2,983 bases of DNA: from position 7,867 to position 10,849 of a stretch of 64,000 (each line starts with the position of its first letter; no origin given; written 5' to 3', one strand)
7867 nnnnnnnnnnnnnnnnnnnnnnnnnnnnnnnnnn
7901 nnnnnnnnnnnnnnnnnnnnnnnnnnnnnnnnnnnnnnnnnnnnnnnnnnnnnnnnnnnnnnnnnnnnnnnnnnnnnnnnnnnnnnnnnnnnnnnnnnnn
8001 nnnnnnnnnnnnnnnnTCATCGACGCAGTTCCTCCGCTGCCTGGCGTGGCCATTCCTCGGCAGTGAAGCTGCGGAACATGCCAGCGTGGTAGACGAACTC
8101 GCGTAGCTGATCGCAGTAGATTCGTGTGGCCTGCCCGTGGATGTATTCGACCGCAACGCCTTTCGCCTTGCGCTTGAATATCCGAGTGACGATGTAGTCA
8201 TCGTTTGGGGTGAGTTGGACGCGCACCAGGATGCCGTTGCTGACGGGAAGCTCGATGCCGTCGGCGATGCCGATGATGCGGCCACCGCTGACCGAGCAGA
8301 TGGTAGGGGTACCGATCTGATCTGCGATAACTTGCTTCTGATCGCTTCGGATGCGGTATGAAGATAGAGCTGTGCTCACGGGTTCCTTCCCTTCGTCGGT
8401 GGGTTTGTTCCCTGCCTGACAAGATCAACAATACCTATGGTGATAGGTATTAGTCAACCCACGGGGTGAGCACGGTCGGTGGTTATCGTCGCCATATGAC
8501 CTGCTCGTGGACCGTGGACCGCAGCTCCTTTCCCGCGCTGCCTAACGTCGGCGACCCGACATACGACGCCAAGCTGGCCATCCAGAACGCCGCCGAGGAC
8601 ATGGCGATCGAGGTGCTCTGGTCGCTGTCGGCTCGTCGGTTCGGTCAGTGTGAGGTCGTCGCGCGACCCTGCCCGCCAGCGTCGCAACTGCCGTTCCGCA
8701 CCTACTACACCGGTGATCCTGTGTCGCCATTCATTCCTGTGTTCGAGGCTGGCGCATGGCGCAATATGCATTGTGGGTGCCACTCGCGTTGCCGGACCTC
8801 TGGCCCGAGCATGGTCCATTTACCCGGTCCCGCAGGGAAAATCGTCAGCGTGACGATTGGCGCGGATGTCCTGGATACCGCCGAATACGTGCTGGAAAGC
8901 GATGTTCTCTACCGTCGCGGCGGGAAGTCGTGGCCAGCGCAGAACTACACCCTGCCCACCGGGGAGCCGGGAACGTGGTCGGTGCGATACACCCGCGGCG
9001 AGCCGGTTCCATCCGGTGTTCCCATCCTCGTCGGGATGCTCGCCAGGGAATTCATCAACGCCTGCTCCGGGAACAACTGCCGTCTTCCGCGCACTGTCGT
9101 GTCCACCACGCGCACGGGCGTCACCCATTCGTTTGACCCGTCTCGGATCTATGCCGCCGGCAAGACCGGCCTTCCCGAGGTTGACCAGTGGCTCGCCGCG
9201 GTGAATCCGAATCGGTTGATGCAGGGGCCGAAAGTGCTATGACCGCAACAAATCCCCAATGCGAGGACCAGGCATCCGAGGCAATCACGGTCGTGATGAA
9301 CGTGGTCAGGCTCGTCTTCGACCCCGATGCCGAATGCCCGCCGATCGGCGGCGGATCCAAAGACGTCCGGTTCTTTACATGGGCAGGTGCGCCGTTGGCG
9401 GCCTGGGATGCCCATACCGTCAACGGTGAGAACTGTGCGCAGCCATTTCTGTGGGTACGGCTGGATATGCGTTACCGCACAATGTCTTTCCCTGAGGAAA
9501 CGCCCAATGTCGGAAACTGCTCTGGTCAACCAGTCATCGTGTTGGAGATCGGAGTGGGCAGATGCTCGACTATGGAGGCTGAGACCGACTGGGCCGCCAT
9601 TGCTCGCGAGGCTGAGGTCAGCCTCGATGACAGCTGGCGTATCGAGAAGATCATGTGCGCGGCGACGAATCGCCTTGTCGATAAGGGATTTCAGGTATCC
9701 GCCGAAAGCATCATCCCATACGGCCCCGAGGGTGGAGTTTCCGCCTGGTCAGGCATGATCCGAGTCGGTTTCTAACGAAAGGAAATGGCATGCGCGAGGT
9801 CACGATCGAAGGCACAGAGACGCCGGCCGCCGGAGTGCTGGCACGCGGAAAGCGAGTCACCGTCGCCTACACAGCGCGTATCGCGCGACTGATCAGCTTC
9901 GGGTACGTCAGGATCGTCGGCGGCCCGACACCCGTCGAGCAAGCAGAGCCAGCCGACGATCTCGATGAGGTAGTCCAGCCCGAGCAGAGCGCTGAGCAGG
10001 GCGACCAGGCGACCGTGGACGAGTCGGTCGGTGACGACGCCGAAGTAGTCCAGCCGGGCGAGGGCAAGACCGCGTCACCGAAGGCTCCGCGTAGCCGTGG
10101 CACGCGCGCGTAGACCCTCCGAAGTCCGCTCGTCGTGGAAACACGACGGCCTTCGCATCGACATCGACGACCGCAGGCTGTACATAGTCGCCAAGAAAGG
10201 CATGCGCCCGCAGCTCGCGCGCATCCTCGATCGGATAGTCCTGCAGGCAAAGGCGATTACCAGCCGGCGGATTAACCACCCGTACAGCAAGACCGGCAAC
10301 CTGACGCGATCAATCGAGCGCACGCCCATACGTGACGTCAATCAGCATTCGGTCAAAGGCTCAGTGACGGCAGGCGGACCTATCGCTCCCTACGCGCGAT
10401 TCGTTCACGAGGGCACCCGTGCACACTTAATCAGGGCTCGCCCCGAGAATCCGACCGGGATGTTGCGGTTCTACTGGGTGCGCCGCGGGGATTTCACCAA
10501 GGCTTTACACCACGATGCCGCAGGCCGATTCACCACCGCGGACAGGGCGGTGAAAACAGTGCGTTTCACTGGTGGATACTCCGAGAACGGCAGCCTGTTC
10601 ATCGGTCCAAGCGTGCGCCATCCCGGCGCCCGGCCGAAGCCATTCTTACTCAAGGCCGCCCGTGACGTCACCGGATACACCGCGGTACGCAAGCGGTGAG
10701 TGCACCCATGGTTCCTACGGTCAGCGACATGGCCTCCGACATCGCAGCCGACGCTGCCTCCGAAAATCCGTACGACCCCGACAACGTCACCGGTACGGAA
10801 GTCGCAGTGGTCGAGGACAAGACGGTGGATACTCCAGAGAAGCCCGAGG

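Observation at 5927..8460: Seven-gene leftward cassette embedded between tail-tube and tail-assembly genes, driven by module copy 1 and ended by a strong bidirectional terminator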

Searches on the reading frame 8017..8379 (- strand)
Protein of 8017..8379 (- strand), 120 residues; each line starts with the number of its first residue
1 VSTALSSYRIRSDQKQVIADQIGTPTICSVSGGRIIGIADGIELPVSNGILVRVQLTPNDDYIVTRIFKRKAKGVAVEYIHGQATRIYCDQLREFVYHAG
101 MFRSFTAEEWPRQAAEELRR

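Call 10: search_protein_families(library=pfam, proteins=[window:8017-8379:-], max_evalue=1)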
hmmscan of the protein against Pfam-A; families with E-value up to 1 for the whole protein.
window:8017-8379:- (120 aa): 1 family
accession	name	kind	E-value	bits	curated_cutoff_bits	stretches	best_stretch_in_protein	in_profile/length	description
PF11197.13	DUF2835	-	0.14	12.5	25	1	65-105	15-55/71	Protein of unknown function (DUF2835)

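Call 11: search_protein_families(library=phrogs, proteins=[window:8017-8379:-], max_evalue=1)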
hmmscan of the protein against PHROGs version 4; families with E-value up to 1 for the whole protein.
window:8017-8379:- (120 aa): 3 families
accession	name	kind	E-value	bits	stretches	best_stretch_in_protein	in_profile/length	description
phrog_9437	-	unknown function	0.022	16.4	1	51-96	45-89/98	-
phrog_16454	-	unknown function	0.19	13.1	1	16-64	10-58/84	-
phrog_38716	-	unknown function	0.27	12.5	1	58-88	5-35/88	-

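Call 12: search_protein_families(library=padloc, proteins=[window:8017-8379:-], max_evalue=1)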
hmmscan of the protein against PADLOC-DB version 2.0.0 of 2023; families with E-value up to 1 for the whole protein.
window:8017-8379:- (120 aa): 0 families

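Call 31: search_dna_similar(query=window:8017-8379:-, collection=phages, mode=protein, max_rows=20, max_evalue=0.01)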
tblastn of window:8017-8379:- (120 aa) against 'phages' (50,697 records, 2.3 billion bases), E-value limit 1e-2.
No match.

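Call 38: search_protein_families(library=ncbifam, proteins=[window:8017-8379:-], max_evalue=1)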
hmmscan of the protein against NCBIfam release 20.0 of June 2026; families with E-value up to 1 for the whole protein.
window:8017-8379:- (120 aa): 0 families

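Call 53: find_homologous_proteins(query=window:8017-8379:-, max_evalue=0.001)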
Query window:8017-8379:- (120 aa): 10 proteins with E <= 0.001 among 14 candidates.
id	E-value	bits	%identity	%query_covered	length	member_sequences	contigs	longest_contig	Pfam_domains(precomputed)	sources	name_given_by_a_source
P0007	1.3e-68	246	95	100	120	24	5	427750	-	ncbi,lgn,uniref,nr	ncbi:hypothetical protein [Mycobacteroides abscessus]|uniref:hypothetical protein n=1 Tax=Mycobacter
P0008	1.8e-64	233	89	100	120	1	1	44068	-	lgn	-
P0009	4.5e-30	122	56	91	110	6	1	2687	-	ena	-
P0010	5.9e-24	102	54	83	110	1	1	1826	-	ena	-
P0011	1.7e-23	101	53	90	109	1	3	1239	-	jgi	jgi:hypothetical protein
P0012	5.7e-22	96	52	82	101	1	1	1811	-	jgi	jgi:hypothetical protein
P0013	7.1e-22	95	51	82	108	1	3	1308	-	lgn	-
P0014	1.1e-18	85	52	82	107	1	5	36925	-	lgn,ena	-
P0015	5.1e-16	76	44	85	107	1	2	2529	-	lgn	-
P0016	1.8e-10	59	45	73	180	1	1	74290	-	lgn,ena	-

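Call 54: find_encoding_contigs(protein=P0014, flank=6000, max_places=2)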
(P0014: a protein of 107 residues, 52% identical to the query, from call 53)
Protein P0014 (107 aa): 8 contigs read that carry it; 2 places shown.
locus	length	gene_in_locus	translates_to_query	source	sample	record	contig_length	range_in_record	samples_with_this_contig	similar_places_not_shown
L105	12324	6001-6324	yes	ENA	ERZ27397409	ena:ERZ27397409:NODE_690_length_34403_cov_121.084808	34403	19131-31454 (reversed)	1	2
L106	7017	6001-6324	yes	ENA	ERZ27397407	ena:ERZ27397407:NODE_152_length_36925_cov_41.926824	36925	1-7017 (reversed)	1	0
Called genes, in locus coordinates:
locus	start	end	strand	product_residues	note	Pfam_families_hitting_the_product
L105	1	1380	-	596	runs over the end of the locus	-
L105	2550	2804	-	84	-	-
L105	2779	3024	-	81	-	-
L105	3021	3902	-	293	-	-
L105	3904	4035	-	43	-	-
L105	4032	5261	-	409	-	-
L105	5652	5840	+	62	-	-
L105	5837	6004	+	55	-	-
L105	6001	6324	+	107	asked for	-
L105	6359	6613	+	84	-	-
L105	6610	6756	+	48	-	-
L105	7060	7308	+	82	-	-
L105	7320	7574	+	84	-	-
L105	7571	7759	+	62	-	-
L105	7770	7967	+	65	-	-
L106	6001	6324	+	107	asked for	-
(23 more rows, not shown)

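Call 55: find_encoding_contigs(protein=P0016, flank=6000, max_places=2)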
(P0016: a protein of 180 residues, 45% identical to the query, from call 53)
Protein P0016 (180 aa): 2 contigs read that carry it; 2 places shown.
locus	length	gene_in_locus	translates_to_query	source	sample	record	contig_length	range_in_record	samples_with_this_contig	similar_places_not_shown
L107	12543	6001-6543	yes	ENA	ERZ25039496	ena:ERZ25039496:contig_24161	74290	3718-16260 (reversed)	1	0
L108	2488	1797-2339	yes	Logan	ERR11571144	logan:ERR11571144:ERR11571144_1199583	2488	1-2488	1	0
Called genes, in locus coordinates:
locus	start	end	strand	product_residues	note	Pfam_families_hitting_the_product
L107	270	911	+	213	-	-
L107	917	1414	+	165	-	-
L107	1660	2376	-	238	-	-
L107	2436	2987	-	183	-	-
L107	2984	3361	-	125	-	-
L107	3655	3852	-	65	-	-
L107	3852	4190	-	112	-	-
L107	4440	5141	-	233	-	PF12728:HTH_17 (faint)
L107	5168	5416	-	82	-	-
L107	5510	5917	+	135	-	-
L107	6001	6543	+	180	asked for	-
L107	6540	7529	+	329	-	PF13481:AAA_25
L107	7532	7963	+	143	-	PF00239:Resolvase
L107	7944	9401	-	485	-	PF05598:DUF772 (weak), PF01609:DDE_Tnp_1 (weak), PF13751:DDE_Tnp_1_6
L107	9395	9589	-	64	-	-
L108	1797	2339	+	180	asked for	-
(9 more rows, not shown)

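Call 73: predict_structure(alignment_id=A1)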
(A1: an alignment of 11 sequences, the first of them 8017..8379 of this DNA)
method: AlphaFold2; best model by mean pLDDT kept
length: 120 residues; sequences in the alignment: 11
mean_pLDDT: 91.9   pTM: 0.84
mean pLDDT of the five models: 91.9, 89.8, 89.7, 88.4, 87.7
residues with pLDDT >= 90: 99; 70-90: 14; 50-70: 2; < 50: 5
segments of 3 or more residues with pLDDT < 50: 1-5
pLDDT, mean of each block of 10 residues (from residue 1): 60 96 98 96 94 96 96 85 97 98 93 94
secondary structure, 60 per line:
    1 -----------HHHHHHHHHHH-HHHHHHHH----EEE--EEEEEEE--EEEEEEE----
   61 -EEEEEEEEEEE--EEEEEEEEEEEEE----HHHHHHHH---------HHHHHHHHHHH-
elements in order: H12-22 H24-31 E36-38 E41-47 E50-56 E62-72 E75-87 H92-99 H109-119

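Call 88: search_solved_structures(query=A1, max_evalue=5)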
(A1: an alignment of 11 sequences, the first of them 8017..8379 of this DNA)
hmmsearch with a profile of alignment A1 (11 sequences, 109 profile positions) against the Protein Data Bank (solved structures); distinct sequences matched with E-value up to 5: 2.
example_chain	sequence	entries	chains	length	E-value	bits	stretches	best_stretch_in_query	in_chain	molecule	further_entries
4gt8_A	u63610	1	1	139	0.19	14.8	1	42-71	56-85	Sensor protein vraS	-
1vg5_A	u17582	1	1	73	0.56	13.3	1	21-61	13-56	rhomboid family protein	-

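Call 94: fold_search(model_id=the predicted structure, library=viral)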
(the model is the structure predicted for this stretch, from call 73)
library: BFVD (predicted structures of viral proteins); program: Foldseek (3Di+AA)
matches with E <= 10: 1227; with E <= 0.001: 3
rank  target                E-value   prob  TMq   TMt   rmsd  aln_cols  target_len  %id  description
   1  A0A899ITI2            1.5e-22  1.00  0.97  0.97   1.0       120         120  100  (no name in the UniProt tables at hand)
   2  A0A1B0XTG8            3.0e-08  1.00  0.67  0.72   3.1       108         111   35  (no name in the UniProt tables at hand)
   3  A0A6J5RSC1            5.8e-06  1.00  0.65  0.64   2.6       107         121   24  Uncharacterized protein (Fragment) [uncultured Caudovirales phage]
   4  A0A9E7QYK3            4.3e-03  1.00  0.47  0.48   5.4       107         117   22  (no name in the UniProt tables at hand)
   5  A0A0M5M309            4.5e-03  1.00  0.57  0.64   6.4       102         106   22  Uncharacterized protein [Mycobacterium phage Mufasa]
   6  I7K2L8                1.2e-02  0.96  0.39  0.35  11.7       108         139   16  Phage protein [Yersinia phage phiR2-01]
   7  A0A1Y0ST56            1.9e-02  0.99  0.45  0.49   5.4        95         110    8  Uncharacterized protein [Pseudomonas phage Phabio]
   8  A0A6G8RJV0            2.5e-02  0.94  0.38  0.44   5.9       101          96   12  Uncharacterized protein [Salmonella phage oselot]
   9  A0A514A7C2            3.6e-02  0.72  0.35  0.11  11.0       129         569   12  (no name in the UniProt tables at hand)
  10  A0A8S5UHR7            4.3e-02  0.98  0.48  0.47   4.2        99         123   11  Uncharacterized protein [Myoviridae sp. ctu2j3]
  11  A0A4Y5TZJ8            5.4e-02  0.57  0.22  0.22  11.0        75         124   15  Uncharacterized protein [Gordonia phage Polly]
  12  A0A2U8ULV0            9.1e-02  0.82  0.28  0.25  11.7        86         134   15  Uncharacterized protein [Microbacterium phage Squash]
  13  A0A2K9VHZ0            1.0e-01  0.47  0.32  0.37   9.8       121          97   12  Uncharacterized protein [Pseudomonas phage PollyC]
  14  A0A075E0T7            1.0e-01  0.23  0.25  0.08  11.2       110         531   10  Uncharacterized protein [Dickeya phage RC-2014]
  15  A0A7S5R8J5            1.1e-01  0.63  0.30  0.46   5.8        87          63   16  Uncharacterized protein [Rhizobium phage RHph_Y38]
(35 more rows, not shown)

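Call 98: search_protein_representatives(alignment_id=A1)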
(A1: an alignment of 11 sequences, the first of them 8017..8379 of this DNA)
Query: 11 sequences, 109 profile positions. Proteins with E-value up to 0.001 (for the whole library): 425; up to 1e-10: 325; up to 1e-30: 25. The best 150 are listed.
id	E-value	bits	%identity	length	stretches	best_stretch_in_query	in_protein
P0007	7.9e-48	177.0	-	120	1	2-108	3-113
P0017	4.9e-44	164.8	-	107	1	6-108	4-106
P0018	3.7e-41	155.5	-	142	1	2-104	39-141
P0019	2.0e-40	153.2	-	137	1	5-105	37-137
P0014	9.1e-40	151.1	-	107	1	6-105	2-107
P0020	7.2e-39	148.2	-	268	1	8-105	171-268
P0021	3.1e-38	146.1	-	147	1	9-105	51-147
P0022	4.1e-38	145.7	-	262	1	7-105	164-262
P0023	3.9e-37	142.6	-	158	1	8-106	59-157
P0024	1.4e-36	140.8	-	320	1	10-107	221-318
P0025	1.7e-36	140.5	-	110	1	3-106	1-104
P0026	3.6e-36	139.5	-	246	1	8-106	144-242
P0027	2.0e-35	137.1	-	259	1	11-107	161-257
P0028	2.1e-35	137.0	-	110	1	8-106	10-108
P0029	2.2e-35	136.9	-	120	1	13-107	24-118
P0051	1.4e-28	115.0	-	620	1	15-103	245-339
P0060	1.2e-27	112.1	-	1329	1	6-104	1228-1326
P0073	1.6e-26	108.5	-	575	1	14-102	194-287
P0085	6.3e-26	106.5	-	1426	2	14-99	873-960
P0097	3.0e-25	104.4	-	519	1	15-100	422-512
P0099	3.9e-25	104.0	-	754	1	15-100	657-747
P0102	6.6e-25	103.2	-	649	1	15-103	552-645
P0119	3.8e-24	100.8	-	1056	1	17-99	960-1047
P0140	4.0e-23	97.5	-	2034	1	16-99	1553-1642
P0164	3.3e-22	94.5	-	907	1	11-102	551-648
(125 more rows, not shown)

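Call 99: search_protein_families(library=pfam, proteins=[P0060, P0085, P0140, P0119, P0164, P0099, P0102, P0051, P0073, P0097], max_evalue=0.0001)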
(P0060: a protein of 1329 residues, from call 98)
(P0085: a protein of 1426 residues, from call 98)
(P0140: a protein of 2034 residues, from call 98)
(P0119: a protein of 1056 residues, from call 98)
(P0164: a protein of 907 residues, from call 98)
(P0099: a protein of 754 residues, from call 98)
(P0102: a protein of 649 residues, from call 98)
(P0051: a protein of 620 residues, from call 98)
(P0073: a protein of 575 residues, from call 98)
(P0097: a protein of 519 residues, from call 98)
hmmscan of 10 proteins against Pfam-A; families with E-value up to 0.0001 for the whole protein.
P0060 (1329 aa): 0 families

P0085 (1426 aa): 2 families
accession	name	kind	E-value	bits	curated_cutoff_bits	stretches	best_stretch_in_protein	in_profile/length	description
PF06414.18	Zeta_toxin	-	2.4e-11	43.9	22.3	1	639-730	70-157/199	Zeta toxin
PF13671.12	AAA_33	-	8.4e-06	26.6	27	0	548-716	4-121/143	AAA domain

P0140 (2034 aa): 0 families

P0119 (1056 aa): 0 families

P0164 (907 aa): 0 families

P0099 (754 aa): 0 families

P0102 (649 aa): 0 families

P0051 (620 aa): 1 family
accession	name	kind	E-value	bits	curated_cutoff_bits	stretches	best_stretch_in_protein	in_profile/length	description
PF19197.5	DUF5872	-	4.4e-08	34.2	27.5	1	153-197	1-45/116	Family of unknown function (DUF5872)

P0073 (575 aa): 0 families

P0097 (519 aa): 0 families

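Call 101: search_protein_families(library=pfam, alignment_id=A6, max_evalue=1)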
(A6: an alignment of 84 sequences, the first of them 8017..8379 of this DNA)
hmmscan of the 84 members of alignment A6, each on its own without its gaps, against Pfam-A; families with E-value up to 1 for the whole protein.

A. member 1, window:8017-8379:- (120 aa): 1 family
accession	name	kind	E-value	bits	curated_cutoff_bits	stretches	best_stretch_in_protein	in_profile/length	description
PF11197.13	DUF2835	-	0.14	12.5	25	1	65-105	15-55/71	Protein of unknown function (DUF2835)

B. families by the number of members that match (of 84 scanned): 29 families (the first 25 are shown)
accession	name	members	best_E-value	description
PF23139.1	OB_YrrC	2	0.019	ATP-dependent DNA helicase YrrC, OB-fold domain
PF03843.18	Slp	2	0.05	Outer membrane lipoprotein Slp family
PF24318.1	DUF7490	2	0.11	Domain of unknown function (DUF7490)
PF14202.11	TnpW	1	0.005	Transposon-encoded protein TnpW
PF01837.22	HcyBio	1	0.0082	Homocysteine biosynthesis enzyme, sulfur-incorporation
PF04311.20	DUF459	1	0.013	Protein of unknown function (DUF459)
PF12901.12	SUZ-C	1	0.019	SUZ-C motif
PF22199.2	FKBP26_IF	1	0.031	FKBP26, IF domain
PF25621.1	PhiKZ_gp244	1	0.038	Bacteriophage PhiKZ capsid decoration protein gp244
PF03197.19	FRD2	1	0.043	Bacteriophage FRD2 protein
PF06939.16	DUF1286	1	0.05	Protein of unknown function (DUF1286)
PF24732.2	ParE_like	1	0.073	ParE-like toxin domain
PF19141.5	DUF5824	1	0.088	Family of unknown function (DUF5824)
PF16930.11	Porin_5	1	0.093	Putative porin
PF13452.11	FAS1_DH_region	1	0.096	FAS1-like, dehydratase domain region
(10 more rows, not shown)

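Call 102: search_solved_structures(query=A6, max_evalue=5)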
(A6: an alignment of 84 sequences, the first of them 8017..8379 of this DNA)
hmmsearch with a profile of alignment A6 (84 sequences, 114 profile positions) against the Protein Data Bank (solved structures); distinct sequences matched with E-value up to 5: 4.
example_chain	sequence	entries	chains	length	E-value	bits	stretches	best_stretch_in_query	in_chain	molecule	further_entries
3trb_A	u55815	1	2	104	1.1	12.1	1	14-79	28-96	Virulence-associated protein I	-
4gt8_A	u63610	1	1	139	1.1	12.1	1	39-74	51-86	Sensor protein vraS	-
8r2r_A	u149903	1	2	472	1.4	11.8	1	65-102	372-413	Probable fatty-acid-CoA ligase FadD5 (Fatty-acid-CoA synthetase) (Fatty-acid-CoA synthase)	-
8r2q_A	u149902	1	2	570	1.9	11.4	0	65-102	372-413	Probable fatty-acid-CoA ligase FadD5 (Fatty-acid-CoA synthetase) (Fatty-acid-CoA synthase)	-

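Call 127: search_solved_structures(query=P0024, max_evalue=0.1)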
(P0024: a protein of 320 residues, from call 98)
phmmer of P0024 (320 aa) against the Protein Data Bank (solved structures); distinct sequences matched with E-value up to 0.1: 0.

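Call 128: search_solved_structures(query=P0060, max_evalue=0.01)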
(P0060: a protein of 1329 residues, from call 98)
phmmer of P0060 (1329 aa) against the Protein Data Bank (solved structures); distinct sequences matched with E-value up to 0.01: 0.

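Call 129: search_solved_structures(query=P0140, max_evalue=0.01)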
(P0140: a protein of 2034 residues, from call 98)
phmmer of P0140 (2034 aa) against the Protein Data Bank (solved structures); distinct sequences matched with E-value up to 0.01: 0.

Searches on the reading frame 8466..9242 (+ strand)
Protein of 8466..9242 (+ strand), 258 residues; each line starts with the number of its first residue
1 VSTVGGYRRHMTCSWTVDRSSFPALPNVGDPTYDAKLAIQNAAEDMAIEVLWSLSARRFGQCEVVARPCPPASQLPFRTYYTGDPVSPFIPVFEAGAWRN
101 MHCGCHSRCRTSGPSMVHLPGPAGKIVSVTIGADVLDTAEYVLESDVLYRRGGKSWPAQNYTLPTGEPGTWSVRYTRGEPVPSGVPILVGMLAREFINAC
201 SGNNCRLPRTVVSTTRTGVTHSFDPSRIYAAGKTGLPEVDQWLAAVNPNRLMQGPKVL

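Call 93: search_protein_families(library=phrogs, proteins=[window:8466-9242:+], max_evalue=0.00001)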
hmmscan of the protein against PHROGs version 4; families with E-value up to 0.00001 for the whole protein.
window:8466-9242:+ (258 aa): 1 family
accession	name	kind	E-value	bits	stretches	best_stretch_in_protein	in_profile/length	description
phrog_783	-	connector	5.7e-97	325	1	11-258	1-244/254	head-tail adaptor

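Call 110: find_related_loci(query=A7, collection=viral_contigs, flank=7000)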
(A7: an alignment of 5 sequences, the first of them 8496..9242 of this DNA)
Query A7 (248 aa) in viral_contigs; peptide patterns used: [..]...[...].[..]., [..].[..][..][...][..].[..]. (x = any residue, [..] = any of these).
287 stretches matched a pattern; 203 encode a relative of the query (tblastn E <= 1e-3); the best 80 are kept; 80 distinct loci.
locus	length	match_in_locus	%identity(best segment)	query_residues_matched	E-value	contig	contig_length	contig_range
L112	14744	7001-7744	99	1-248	4e-167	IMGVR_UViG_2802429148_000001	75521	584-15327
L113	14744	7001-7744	99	1-248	5e-167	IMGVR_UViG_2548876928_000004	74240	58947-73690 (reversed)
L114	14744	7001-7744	98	1-248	7e-166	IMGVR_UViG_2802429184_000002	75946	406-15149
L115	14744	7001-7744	98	1-248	2e-165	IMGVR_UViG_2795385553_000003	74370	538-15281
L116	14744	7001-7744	96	1-248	4e-163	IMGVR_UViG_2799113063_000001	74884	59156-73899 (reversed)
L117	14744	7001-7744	58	1-248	7e-93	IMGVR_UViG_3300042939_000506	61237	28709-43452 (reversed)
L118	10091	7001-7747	56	1-248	2e-85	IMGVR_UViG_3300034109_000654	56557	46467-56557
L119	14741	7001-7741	55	1-248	6e-84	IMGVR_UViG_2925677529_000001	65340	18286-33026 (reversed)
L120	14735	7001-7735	55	3-248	4e-83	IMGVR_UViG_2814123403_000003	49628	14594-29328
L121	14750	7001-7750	55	1-248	2e-82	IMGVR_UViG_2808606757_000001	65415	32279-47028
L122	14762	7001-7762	55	1-248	2e-81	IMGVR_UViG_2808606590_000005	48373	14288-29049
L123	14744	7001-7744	53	1-248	5e-80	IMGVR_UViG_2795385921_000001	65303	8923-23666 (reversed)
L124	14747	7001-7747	54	1-248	5e-80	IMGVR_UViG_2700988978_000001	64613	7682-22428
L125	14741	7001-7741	52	1-248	2e-79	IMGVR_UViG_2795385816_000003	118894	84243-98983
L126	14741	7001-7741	52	1-248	9e-80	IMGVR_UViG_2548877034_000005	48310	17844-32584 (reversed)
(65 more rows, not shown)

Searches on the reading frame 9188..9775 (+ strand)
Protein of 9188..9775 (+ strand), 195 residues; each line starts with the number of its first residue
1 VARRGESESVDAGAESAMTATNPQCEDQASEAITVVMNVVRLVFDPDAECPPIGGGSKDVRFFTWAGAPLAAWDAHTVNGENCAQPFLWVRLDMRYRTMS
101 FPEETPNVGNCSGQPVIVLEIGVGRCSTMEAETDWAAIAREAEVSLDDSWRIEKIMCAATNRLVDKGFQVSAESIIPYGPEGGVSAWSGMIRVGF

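Call 93: search_protein_families(library=phrogs, proteins=[window:9188-9775:+], max_evalue=0.00001)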
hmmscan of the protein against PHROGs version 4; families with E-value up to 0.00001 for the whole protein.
window:9188-9775:+ (195 aa): 1 family
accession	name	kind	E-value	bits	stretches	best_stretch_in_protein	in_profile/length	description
phrog_810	-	unknown function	2.4e-60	204.5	1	23-193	2-178/180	-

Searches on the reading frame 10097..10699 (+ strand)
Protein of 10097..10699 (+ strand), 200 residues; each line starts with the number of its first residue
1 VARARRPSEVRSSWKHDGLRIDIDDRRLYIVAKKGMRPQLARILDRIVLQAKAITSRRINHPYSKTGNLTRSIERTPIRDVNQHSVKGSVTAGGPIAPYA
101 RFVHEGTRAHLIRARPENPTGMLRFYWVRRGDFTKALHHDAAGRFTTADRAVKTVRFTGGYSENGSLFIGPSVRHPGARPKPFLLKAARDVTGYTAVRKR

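Call 93: search_protein_families(library=phrogs, proteins=[window:10097-10699:+], max_evalue=0.00001)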
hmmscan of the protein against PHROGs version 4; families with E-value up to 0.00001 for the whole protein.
window:10097-10699:+ (200 aa): 1 family
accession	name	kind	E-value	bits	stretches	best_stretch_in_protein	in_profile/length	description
phrog_5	-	connector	2.9e-09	38.1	1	31-191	114-193/239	tail completion or Neck1 protein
